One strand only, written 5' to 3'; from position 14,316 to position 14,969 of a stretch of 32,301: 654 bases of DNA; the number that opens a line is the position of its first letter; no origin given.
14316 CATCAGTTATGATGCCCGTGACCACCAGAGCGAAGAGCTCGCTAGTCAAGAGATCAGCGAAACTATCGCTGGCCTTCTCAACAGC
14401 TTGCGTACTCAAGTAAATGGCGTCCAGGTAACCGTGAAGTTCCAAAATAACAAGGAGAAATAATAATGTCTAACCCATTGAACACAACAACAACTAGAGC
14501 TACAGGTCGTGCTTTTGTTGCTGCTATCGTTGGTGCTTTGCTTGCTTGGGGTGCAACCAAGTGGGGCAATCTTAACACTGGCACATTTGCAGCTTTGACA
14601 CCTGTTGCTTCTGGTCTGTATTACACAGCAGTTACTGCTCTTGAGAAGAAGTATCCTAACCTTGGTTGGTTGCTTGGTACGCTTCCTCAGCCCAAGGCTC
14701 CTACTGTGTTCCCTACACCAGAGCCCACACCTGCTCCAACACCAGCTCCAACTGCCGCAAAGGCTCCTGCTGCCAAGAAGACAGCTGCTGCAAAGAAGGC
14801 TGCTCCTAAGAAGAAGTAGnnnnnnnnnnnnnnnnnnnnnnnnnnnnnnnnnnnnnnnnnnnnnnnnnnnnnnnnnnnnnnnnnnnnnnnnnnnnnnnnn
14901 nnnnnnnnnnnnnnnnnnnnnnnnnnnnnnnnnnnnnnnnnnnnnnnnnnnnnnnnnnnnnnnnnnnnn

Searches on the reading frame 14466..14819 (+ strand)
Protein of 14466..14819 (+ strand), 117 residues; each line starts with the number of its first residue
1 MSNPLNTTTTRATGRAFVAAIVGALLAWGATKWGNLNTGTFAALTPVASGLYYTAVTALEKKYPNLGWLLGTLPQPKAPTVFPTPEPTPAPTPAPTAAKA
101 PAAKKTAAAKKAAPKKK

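Call 10: search_protein_families(library=pfam, proteins=[window:14466-14819:+], max_evalue=0.01)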
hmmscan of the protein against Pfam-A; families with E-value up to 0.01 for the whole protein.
window:14466-14819:+ (117 aa): 0 families

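Call 59: search_protein_families(library=phrogs, proteins=[window:14466-14819:+], max_evalue=0.01)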
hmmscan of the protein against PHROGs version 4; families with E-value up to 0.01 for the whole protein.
window:14466-14819:+ (117 aa): 2 families
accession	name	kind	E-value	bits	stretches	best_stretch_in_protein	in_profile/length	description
phrog_10742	-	unknown function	1.6e-05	25.5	1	15-77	124-191/197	-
phrog_15511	-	unknown function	0.0071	16.5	0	72-109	203-240/511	-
